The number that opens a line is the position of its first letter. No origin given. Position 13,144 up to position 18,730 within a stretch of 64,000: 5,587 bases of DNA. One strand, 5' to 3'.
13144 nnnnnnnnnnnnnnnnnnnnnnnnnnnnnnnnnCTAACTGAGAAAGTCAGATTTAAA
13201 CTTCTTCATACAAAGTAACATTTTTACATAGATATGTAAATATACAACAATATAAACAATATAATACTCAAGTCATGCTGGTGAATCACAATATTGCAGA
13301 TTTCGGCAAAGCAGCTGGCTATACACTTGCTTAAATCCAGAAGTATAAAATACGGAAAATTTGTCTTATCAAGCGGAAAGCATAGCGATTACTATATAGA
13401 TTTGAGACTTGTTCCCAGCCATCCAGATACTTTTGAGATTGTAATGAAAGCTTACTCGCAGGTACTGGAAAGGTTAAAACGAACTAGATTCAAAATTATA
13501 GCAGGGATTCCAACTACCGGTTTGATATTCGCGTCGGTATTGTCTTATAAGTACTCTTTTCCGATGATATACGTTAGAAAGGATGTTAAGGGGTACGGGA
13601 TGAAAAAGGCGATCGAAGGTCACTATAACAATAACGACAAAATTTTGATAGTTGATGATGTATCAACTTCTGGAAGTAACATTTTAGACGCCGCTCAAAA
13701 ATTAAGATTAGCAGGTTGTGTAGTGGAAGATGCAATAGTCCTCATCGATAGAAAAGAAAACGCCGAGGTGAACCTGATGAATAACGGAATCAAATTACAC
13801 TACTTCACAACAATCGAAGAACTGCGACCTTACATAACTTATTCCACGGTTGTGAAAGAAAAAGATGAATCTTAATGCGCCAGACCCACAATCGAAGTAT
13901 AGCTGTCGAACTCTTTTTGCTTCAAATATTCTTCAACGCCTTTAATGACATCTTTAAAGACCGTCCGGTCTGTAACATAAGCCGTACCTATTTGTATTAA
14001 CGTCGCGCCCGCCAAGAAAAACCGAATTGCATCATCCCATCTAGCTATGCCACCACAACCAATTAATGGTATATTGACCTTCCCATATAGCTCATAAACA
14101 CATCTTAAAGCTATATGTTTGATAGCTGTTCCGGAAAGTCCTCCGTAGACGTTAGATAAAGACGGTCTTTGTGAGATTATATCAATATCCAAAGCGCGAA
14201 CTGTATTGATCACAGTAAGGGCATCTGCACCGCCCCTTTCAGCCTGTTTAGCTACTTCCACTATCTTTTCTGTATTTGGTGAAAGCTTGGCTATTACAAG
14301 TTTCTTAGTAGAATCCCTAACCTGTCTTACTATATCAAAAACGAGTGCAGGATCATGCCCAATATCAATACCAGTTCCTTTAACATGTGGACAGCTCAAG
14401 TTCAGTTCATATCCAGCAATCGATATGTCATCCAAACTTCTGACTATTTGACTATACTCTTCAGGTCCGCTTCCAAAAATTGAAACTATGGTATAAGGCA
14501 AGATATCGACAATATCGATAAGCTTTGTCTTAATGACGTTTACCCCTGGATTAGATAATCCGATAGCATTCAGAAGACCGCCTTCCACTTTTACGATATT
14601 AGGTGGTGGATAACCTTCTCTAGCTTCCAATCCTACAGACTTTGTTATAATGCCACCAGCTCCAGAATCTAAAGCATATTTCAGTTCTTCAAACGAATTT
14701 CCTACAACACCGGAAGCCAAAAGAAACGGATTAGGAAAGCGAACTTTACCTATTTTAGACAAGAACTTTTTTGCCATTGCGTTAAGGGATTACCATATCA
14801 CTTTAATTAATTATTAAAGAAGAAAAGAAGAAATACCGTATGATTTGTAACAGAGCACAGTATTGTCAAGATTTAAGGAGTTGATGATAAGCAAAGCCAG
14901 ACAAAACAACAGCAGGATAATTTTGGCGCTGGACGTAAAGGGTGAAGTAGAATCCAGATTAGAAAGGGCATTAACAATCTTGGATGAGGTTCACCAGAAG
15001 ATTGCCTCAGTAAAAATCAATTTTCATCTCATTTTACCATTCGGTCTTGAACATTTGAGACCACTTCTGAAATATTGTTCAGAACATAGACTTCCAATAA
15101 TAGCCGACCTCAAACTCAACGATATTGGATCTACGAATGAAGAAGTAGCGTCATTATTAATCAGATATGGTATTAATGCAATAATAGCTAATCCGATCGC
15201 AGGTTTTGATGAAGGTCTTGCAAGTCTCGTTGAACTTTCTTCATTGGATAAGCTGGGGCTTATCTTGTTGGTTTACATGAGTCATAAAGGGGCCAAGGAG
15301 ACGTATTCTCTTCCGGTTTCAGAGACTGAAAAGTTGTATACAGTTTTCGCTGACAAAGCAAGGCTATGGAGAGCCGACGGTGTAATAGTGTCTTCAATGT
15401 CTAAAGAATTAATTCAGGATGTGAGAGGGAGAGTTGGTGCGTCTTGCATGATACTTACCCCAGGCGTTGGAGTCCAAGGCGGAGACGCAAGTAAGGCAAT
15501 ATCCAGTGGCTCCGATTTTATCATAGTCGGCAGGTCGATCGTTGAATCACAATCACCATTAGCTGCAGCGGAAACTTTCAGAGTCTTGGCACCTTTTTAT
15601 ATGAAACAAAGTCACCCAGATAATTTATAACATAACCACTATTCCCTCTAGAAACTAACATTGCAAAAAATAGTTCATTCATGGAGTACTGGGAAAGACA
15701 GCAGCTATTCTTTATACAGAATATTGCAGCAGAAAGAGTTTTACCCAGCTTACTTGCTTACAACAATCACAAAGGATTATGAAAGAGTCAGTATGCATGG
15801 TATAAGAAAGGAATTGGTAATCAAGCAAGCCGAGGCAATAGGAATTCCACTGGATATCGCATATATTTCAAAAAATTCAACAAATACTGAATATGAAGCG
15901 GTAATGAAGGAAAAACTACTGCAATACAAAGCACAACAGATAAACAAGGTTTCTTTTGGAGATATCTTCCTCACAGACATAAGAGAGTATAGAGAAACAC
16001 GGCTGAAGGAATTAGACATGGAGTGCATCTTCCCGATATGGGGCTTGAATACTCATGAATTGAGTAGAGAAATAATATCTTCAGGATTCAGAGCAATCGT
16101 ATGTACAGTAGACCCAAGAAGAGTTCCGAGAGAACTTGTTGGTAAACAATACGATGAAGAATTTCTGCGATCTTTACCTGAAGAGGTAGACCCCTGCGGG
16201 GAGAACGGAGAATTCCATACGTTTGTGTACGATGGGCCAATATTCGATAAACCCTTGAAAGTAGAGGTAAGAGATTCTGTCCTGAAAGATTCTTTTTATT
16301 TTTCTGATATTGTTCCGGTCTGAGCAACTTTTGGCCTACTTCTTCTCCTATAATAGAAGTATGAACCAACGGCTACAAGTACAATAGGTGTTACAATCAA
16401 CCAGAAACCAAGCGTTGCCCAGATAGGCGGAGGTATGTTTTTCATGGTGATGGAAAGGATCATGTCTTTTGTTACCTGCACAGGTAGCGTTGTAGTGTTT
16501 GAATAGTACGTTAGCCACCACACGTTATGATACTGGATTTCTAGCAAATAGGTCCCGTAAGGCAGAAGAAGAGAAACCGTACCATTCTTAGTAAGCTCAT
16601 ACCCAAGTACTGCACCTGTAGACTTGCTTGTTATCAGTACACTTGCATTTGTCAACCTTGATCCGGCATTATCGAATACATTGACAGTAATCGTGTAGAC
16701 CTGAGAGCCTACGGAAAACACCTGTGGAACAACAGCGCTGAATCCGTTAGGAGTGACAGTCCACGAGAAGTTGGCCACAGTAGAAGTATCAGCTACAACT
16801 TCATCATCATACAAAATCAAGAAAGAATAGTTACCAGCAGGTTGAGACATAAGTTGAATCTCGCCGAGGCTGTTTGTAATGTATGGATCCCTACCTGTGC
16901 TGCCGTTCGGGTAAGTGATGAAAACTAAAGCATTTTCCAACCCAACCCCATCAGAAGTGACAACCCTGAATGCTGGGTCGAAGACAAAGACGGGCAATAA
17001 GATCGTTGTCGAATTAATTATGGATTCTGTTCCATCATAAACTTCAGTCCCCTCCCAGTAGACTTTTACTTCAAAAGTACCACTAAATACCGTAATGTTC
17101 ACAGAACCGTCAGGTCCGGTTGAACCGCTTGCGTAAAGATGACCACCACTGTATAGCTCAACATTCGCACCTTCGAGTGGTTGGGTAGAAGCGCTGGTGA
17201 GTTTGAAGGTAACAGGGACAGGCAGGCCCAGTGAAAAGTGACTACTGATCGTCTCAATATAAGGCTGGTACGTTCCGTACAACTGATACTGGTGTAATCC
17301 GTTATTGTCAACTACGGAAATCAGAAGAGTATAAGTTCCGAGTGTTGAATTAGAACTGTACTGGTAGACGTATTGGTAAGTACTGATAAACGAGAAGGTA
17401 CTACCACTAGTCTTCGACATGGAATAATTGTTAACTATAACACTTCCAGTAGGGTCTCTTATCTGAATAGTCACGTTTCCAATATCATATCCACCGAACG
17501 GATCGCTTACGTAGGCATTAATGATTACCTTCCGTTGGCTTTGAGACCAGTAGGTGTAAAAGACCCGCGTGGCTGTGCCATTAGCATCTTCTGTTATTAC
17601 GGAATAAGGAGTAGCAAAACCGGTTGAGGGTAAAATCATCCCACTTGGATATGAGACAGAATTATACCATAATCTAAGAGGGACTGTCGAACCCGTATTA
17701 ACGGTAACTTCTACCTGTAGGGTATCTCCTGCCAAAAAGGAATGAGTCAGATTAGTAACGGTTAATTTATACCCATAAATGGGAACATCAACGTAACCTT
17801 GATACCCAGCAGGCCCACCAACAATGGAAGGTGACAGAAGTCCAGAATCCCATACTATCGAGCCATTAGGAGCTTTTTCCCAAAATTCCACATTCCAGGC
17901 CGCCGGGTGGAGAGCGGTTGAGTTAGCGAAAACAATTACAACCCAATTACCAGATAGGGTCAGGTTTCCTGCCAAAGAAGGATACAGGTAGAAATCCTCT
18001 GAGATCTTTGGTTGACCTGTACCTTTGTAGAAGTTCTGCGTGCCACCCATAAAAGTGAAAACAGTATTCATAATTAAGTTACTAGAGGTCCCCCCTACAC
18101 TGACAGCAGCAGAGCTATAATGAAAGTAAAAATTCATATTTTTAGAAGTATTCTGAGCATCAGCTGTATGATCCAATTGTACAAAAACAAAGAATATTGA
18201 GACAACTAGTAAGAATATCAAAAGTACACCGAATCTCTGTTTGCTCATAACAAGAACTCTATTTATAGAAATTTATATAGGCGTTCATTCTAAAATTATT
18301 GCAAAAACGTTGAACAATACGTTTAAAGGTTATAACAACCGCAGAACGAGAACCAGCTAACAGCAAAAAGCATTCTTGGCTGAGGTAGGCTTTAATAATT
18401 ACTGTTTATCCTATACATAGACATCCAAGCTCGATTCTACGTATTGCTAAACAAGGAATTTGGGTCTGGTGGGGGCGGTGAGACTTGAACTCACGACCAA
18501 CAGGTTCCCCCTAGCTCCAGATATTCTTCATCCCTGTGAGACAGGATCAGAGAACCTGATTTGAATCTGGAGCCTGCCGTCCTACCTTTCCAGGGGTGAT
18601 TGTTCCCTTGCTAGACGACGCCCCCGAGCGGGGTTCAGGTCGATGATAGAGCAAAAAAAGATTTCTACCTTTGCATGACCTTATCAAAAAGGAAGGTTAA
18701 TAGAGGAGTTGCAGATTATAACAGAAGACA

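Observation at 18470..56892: Extreme tRNA intron load: 6 of 7 tRNA genes interrupted, 12 introns in total, with a recurrent T-loop 59/60 site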

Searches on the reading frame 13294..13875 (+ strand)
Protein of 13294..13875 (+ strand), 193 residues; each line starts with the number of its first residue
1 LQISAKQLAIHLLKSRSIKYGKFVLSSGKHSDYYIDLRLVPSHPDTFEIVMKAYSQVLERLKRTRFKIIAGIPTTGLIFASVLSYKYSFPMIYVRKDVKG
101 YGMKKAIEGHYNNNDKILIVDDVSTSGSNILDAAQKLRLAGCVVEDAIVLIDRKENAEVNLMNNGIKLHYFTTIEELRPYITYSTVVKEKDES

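Call 69: search_protein_families(library=pfam, proteins=[window:13294-13875:+], max_evalue=0.00001)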
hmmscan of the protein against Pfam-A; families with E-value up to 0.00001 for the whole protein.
window:13294-13875:+ (193 aa): 1 family
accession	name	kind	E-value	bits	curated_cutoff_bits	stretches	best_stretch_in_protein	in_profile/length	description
PF00156.33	Pribosyltran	-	4.3e-07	29.8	26.3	1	43-158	8-131/158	Phosphoribosyl transferase domain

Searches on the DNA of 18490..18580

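Call 88: search_rna_families(source=window, start=18490, end=18580, threshold=evalue, max_evalue=10, show_alignments=3)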
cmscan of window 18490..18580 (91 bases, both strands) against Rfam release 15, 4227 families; matches with E-value up to 10: 2.
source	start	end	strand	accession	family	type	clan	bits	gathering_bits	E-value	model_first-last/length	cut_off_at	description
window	18513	18533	-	RF01138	sR23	Gene; snRNA; snoRNA; CD-box;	-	9.5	45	1.7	1-54/54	no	Small nucleolar RNA sR23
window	18503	18535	-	RF01309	sR60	Gene; snRNA; snoRNA; CD-box;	CL00132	9.3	50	8.7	1-55/55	no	Small nucleolar RNA sR60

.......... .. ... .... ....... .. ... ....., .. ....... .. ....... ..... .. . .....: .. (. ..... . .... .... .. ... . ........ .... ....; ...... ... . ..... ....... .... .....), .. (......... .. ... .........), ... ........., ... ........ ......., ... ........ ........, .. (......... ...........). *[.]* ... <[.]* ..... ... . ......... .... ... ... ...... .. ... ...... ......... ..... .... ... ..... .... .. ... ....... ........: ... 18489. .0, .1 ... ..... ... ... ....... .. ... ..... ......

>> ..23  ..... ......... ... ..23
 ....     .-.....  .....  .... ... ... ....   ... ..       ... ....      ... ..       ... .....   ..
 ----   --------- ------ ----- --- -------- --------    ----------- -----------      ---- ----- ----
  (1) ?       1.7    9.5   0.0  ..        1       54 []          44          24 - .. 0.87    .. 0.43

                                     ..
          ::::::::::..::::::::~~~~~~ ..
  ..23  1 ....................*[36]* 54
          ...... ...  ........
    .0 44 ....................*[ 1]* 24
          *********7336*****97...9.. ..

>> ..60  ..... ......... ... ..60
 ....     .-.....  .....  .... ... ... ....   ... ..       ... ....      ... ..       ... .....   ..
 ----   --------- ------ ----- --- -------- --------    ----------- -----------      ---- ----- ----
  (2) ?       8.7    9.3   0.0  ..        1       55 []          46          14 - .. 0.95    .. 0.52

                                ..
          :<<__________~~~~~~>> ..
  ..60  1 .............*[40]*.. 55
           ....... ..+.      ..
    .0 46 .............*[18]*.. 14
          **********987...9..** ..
